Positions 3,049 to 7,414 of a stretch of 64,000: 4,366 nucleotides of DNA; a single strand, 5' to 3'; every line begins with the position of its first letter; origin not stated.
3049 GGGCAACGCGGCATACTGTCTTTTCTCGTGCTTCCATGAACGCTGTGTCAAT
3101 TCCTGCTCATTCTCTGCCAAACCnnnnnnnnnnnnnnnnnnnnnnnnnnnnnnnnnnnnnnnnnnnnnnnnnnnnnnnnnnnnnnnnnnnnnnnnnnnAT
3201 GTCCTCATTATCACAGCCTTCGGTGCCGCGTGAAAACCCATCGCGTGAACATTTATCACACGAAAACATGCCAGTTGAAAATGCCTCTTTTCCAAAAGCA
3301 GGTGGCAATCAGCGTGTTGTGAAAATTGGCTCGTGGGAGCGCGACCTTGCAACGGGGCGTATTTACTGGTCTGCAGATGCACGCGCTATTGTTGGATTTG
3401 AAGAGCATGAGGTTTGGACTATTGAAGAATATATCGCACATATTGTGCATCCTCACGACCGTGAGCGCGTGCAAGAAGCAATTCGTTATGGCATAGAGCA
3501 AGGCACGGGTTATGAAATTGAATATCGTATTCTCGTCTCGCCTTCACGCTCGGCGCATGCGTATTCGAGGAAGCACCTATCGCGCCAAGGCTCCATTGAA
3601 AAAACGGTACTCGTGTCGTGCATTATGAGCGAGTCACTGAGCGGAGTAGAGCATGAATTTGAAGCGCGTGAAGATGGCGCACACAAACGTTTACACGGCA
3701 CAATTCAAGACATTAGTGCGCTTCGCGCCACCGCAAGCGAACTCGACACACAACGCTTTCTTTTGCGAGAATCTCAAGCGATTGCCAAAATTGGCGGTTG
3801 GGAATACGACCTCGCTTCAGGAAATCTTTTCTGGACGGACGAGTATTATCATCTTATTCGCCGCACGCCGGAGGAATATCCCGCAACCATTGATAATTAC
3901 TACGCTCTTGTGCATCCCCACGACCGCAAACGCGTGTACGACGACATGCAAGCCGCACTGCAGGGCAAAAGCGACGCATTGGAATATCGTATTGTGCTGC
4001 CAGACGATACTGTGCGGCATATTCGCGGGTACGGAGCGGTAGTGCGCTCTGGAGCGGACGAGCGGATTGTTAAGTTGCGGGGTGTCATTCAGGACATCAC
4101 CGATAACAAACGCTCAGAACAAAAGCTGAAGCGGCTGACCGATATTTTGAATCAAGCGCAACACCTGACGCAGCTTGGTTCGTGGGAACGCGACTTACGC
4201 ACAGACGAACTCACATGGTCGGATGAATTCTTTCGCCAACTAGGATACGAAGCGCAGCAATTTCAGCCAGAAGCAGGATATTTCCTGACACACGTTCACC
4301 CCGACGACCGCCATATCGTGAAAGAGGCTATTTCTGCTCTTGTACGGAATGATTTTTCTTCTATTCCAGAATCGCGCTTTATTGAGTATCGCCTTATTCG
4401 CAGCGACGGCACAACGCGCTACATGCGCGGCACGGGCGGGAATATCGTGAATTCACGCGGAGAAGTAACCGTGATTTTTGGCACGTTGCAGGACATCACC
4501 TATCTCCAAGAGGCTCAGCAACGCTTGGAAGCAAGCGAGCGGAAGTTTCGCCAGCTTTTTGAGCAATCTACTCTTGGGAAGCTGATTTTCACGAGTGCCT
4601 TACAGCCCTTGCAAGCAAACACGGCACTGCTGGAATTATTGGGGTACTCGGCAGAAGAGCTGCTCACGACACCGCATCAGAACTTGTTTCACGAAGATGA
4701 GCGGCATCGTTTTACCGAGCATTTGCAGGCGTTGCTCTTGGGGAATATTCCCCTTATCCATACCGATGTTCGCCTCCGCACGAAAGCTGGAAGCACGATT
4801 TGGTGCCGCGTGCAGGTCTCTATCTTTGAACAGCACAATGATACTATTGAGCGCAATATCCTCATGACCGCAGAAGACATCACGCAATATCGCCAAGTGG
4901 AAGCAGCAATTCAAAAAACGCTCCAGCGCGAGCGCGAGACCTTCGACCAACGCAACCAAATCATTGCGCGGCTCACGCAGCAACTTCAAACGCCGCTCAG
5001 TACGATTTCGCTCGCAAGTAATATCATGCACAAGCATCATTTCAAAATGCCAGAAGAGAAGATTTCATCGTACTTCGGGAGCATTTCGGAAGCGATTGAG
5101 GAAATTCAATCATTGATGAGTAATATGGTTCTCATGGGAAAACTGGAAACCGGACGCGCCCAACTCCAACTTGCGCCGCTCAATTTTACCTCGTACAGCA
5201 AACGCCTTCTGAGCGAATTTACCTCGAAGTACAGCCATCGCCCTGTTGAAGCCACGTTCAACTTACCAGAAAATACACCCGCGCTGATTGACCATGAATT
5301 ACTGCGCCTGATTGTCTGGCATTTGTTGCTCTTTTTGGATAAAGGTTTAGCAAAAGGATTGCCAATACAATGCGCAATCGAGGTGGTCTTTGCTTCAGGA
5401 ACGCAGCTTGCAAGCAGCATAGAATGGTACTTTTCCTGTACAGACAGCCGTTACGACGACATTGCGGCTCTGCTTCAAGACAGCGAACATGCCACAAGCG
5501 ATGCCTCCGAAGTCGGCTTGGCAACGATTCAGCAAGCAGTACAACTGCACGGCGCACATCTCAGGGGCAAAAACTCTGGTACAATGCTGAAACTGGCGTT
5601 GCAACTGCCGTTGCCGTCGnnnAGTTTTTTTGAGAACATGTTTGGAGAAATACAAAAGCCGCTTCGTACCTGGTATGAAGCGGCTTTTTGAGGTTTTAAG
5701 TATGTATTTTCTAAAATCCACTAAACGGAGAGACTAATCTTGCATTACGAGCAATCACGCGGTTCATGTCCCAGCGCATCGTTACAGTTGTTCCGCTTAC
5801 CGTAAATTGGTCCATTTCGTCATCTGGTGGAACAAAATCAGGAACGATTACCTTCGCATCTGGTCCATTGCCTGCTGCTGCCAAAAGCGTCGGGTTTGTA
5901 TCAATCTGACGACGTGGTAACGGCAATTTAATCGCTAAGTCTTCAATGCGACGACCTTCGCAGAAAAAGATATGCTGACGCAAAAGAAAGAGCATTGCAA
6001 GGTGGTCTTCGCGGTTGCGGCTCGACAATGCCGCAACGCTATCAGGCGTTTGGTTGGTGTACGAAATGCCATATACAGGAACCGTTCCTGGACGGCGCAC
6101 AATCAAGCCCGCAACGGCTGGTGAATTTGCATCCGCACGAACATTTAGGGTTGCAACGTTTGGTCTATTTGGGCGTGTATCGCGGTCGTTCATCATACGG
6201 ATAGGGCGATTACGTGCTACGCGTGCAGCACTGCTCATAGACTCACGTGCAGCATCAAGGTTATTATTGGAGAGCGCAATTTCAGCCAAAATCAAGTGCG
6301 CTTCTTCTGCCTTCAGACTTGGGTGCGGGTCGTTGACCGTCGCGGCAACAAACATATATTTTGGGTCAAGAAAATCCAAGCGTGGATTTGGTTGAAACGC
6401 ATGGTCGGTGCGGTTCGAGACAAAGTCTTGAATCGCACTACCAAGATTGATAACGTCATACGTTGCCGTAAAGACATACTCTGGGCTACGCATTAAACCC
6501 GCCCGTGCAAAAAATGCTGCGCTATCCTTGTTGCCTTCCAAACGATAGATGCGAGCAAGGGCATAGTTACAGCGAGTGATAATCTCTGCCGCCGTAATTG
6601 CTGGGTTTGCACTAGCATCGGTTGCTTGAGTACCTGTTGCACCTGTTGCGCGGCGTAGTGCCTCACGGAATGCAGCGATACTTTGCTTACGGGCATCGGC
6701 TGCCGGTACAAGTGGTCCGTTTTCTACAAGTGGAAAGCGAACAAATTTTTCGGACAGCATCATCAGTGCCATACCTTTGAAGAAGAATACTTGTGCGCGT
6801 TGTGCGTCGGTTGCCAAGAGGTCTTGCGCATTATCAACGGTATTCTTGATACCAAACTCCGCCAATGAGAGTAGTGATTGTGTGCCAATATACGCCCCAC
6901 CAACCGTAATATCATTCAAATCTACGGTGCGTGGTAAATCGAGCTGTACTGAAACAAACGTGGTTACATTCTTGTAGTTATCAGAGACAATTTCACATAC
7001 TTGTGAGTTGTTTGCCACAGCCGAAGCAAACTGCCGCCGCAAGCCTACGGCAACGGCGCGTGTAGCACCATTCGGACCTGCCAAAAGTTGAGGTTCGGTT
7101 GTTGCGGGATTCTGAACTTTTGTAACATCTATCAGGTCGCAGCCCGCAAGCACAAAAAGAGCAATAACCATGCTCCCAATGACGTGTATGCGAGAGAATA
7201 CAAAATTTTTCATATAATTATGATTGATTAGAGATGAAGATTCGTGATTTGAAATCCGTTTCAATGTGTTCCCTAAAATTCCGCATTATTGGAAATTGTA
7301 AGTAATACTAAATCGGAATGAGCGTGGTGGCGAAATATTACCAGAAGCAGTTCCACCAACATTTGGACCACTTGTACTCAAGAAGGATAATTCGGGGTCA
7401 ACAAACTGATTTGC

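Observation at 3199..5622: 832-aa multi-PAS pseudo-histidine kinase (phospho-acceptor His replaced by Gln, ATP-lid motifs absent)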

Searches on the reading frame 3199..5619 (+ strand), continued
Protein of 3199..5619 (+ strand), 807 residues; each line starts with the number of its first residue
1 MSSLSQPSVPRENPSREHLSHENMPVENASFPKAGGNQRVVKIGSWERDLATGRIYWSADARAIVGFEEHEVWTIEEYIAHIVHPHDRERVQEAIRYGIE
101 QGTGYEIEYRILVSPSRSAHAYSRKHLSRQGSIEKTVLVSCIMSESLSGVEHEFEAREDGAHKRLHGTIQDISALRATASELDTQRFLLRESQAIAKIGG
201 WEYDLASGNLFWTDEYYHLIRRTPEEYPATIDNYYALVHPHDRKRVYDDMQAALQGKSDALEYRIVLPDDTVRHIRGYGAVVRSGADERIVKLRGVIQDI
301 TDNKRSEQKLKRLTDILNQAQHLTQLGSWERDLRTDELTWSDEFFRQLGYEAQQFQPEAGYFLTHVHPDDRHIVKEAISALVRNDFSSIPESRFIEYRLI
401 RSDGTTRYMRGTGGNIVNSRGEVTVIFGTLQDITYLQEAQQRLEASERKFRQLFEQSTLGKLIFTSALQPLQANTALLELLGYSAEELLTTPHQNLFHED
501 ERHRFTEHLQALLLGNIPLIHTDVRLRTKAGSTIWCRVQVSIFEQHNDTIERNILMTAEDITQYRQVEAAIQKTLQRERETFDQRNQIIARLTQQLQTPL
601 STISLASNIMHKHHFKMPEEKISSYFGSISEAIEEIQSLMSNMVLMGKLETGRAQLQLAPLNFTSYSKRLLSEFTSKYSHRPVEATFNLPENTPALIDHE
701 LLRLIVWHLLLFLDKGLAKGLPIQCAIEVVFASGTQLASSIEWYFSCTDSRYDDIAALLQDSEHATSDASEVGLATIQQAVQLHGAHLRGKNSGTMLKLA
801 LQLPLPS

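Call 11: find_encoding_contigs(protein=P0004, flank=8000, max_places=3)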
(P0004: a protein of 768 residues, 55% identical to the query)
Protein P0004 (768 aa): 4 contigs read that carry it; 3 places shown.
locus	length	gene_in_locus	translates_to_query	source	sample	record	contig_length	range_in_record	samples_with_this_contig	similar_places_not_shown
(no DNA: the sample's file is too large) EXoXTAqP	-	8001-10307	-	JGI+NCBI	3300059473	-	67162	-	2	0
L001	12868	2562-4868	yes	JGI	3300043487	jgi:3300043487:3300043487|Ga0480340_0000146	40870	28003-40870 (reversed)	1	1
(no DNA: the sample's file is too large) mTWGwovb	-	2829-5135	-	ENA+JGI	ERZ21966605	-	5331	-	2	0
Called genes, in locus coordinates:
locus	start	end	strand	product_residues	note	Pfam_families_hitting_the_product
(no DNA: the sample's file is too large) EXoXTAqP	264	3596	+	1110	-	PF13620:CarboxypepD_reg, PF13715:CarbopepD_reg_2, PF07715:Plug, PF00593:TonB_dep_Rec_b-barrel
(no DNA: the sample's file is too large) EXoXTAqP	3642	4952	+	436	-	-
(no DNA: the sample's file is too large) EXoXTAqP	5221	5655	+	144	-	-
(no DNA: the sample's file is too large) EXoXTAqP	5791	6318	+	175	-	-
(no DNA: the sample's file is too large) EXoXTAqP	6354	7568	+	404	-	PF00072:Response_reg, PF00512:HisKA, PF02518:HATPase_c, PF13581:HATPase_c_2 (faint)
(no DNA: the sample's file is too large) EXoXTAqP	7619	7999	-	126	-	-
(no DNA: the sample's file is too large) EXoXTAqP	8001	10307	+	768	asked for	PF08447:PAS_3 (weak), PF08448:PAS_4 (faint), PF08447:PAS_3, PF00989:PAS (weak), PF08447:PAS_3, PF00989:PAS (weak), PF08447:PAS_3, PF00512:HisKA, +2 more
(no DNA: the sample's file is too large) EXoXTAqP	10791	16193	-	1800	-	PF00069:Pkinase, PF07714:PK_Tyr_Ser-Thr, PF13191:AAA_16, PF01590:GAF, PF13185:GAF_2, PF00512:HisKA, PF02518:HATPase_c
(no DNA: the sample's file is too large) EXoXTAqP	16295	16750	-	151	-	-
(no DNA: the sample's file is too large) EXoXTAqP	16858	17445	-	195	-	PF14091:DUF4269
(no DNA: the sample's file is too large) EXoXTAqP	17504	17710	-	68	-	PF07927:HicA_toxin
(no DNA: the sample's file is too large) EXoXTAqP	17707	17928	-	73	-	PF15919:HicB_lk_antitox, PF21748:UPF0150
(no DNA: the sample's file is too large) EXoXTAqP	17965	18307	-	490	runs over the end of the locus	PF00478:IMPDH, PF03060:NMO (faint), PF00571:CBS, PF01070:FMN_dh (weak)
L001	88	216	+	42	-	-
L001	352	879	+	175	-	-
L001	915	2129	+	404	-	PF00072:Response_reg, PF00512:HisKA, PF02518:HATPase_c, PF13581:HATPase_c_2 (faint)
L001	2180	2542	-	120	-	-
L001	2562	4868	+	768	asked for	PF08447:PAS_3 (weak), PF08448:PAS_4 (faint), PF08447:PAS_3, PF00989:PAS (weak), PF08447:PAS_3, PF00989:PAS (weak), PF08447:PAS_3, PF00512:HisKA, +2 more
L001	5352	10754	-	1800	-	PF00069:Pkinase, PF07714:PK_Tyr_Ser-Thr, PF13191:AAA_16, PF01590:GAF, PF13185:GAF_2, PF00512:HisKA, PF02518:HATPase_c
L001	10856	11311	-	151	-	-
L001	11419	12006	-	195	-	PF14091:DUF4269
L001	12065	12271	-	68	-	PF07927:HicA_toxin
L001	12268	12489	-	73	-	PF15919:HicB_lk_antitox, PF21748:UPF0150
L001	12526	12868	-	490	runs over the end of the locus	PF00478:IMPDH, PF03060:NMO (faint), PF00571:CBS, PF01070:FMN_dh (weak)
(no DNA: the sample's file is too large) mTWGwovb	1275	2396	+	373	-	PF00072:Response_reg, PF00512:HisKA, PF02518:HATPase_c, PF13581:HATPase_c_2 (faint)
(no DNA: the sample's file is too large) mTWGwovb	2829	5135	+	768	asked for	PF08447:PAS_3 (weak), PF08448:PAS_4 (faint), PF08447:PAS_3, PF00989:PAS (weak), PF08447:PAS_3, PF00989:PAS (weak), PF08447:PAS_3, PF00512:HisKA, +2 more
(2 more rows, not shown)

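Call 12: find_encoding_contigs(protein=P0003, flank=8000, max_places=3)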
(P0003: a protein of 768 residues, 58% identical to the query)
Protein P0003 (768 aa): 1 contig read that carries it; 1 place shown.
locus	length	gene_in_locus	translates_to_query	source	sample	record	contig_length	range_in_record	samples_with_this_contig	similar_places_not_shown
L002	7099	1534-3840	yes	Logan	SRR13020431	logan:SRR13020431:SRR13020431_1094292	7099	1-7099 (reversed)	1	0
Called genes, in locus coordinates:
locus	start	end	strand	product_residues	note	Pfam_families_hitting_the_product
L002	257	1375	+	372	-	PF00753:Lactamase_B (faint), PF13483:Lactamase_B_3, PF12706:Lactamase_B_2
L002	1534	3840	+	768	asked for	PF08447:PAS_3 (weak), PF08447:PAS_3, PF00989:PAS (weak), PF08447:PAS_3, PF00989:PAS, PF08447:PAS_3, PF13426:PAS_9 (weak), PF00512:HisKA (weak), +2 more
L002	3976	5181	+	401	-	PF01546:Peptidase_M20, PF05343:Peptidase_M42 (weak), PF07687:M20_dimer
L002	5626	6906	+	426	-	PF00285:Citrate_synt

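Call 20: list_cluster_members(proteins=[P0001, P0004])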
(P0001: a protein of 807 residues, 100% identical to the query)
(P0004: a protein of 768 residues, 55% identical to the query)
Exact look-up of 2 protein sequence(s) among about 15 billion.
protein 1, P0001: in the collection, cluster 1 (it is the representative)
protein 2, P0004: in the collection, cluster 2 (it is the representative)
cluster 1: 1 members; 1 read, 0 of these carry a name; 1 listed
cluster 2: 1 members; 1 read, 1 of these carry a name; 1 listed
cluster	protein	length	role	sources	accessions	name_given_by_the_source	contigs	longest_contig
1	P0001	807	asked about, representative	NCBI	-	-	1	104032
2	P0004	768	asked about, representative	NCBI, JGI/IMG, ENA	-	PAS domain S-box-containing protein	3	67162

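Call 30: predict_structure(alignment_id=A1)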
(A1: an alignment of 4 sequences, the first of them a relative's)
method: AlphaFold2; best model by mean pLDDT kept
length: 807 residues; sequences in the alignment: 4
mean_pLDDT: 62.3   pTM: 0.26
mean pLDDT of the five models: 62.3, 60.8, 58.3, 54.7, 54.0
residues with pLDDT >= 90: 6; 70-90: 305; 50-70: 288; < 50: 208
segments of 3 or more residues with pLDDT < 50: 1-40, 116-130, 145-162, 180-197, 306-326, 449-457, 577-579, 581-586, 588-592, 595-597, 636-662, 692-696, 752-754, 760-773
pLDDT, mean of each block of 10 residues (from residue 1): 26 24 26 27 76 81 74 82 88 84 80 58 36 79 51 35 71 64 38 42 76 80 82 81 74 60 77 72 64 68 50 36 49 65 59 54 77 79 65 68 74 58 61 63 51 48 86 83 86 87 86 79 88 86 69 84 63 49 47 49 53 55 58 49 40 30 59 63 69 49 63 58 76 64 69 52 37 51 55 63 57
secondary structure, 60 per line:
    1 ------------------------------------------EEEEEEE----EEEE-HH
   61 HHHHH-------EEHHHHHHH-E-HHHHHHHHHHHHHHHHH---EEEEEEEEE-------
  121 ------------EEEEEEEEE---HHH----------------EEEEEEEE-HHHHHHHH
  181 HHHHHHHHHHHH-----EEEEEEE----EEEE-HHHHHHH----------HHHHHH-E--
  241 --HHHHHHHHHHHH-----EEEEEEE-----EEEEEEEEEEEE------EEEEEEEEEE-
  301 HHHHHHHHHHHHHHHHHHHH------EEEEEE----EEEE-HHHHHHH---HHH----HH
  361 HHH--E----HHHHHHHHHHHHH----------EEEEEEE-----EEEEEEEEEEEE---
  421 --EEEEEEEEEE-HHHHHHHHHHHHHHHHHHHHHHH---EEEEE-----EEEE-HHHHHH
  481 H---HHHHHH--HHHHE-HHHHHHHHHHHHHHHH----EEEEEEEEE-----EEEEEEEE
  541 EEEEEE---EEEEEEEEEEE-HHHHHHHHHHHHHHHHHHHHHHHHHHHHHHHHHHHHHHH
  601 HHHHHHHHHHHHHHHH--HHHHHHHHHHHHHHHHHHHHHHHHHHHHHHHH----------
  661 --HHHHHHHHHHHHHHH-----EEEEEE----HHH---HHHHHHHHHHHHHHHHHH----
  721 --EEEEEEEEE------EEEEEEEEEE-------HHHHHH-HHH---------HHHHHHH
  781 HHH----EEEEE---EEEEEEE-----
elements in order (helices of 4 or more, strands of 3 or more residues): E43-49 E54-57 H59-65 H75-81 H85-101 E105-113 E133-141 E164-171 H173-192 E198-204 E209-212 H214-220 H231-236 H243-254 E260-266 E272-283 E290-299 H301-320 E327-332 E337-340 H342-348 H359-363 H371-383 E394-400 E406-417 E423-432 H434-456 E460-464 E470-473 H475-481 H485-490 H493-496 H499-514 E519-527 E533-546 E550-560 H562-616 H619-650 H663-677 E683-688 H699-716 E723-731 E738-747 H755-760 H774-783 E788-792 E796-802

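Call 59: search_protein_families(library=ncbifam, proteins=[window:3199-5619:+], max_evalue=0.01)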
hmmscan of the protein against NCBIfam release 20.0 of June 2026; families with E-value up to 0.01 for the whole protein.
window:3199-5619:+ (807 aa): 29 families (the best 25 are shown)
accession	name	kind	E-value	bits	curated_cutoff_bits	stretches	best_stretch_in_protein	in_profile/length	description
NF007298.0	PRK09776.1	equivalog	2.6e-62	211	1135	4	439-577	293-430/1111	diguanylate cyclase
NF041777.1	sens_FixL_Rhizob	equivalog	2.4e-37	128.7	850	3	41-138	5-101/485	sensor protein FixL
TIGR00229.1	sensory_box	domain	2e-36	124.9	22.9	2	444-570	1-125/126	PAS domain S-box protein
NF052573.1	HisKinEspAMyxo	equivalog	1.3e-31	109.4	1400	3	173-317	115-260/755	serine histidine kinase EspA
NF053781.1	cdiGMPphdstlr2612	equivalog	3.7e-31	107.7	1600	2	233-512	506-779/1268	Tlr1612 family c-di-GMP phosphodiesterase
NF045595.1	HK_scytonemin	equivalog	3e-23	82.1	865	1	429-710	263-540/637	scytonemin biosynthesis sensor histidine kinase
NF047874.1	MASE3_PAS_HK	subfamily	4.7e-15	55.4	560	1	434-662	251-479/655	MASE3 domain-containing sensor histidine kinase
NF008312.0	PRK11100.1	equivalog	2.4e-11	43.2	356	1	525-709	195-377/477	two-component system sensor histidine kinase CreC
NF041880.1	EPS_EpsF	equivalog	1.6e-08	33.5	900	1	445-674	141-363/492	response regulator EpsF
NF046044.1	PnpS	equivalog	5.3e-08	32.3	400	1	434-710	41-294/390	two-component system histidine kinase PnpS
NF008302.0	PRK11091.1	equivalog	1.6e-07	30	838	1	472-717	179-414/779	aerobic respiration two-component sensor histidine kinase ArcB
NF047465.1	hybrid_HK_LvrA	exception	5.1e-07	28.1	1200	1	551-728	171-343/819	hybrid histidine kinase/response regulator LvrA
NF052574.1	HisKinEspCMyxo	equivalog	5.5e-07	28.1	1200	1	438-570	278-407/785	serine histidine kinase EspC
NF006800.0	PRK09303.1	equivalog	6.2e-07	28.7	342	1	566-710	129-281/383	histidine kinase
NF008467.0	PRK11359.1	equivalog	8.2e-07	27.4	857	1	471-596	159-285/800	oxygen-sensing cyclic-di-GMP phosphodiesterase DosP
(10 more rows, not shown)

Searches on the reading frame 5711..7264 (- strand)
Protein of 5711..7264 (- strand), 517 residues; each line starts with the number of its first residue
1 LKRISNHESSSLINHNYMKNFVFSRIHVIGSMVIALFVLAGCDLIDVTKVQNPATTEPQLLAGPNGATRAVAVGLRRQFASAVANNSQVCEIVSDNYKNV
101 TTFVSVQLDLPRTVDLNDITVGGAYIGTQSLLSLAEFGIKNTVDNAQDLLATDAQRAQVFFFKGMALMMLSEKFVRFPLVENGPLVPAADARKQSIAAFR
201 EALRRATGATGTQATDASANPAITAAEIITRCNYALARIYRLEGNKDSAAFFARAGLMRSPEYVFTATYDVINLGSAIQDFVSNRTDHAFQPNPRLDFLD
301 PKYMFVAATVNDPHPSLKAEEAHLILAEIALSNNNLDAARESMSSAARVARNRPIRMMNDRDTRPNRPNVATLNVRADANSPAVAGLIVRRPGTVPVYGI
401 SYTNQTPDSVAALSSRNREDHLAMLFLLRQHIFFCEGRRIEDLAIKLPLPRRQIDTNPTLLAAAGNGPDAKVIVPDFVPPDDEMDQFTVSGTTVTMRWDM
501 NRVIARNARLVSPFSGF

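Call 6: search_protein_families(library=pfam, proteins=[window:5711-7264:-], max_evalue=0.01)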
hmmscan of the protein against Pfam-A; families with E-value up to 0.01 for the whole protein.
window:5711-7264:- (517 aa): 2 families
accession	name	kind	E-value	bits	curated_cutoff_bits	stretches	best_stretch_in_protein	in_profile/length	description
PF13181.12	TPR_8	-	0.0012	19.3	25.7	0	231-262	2-33/34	Tetratricopeptide repeat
PF07719.23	TPR_2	-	0.0046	17.4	27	0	232-262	3-33/34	Tetratricopeptide repeat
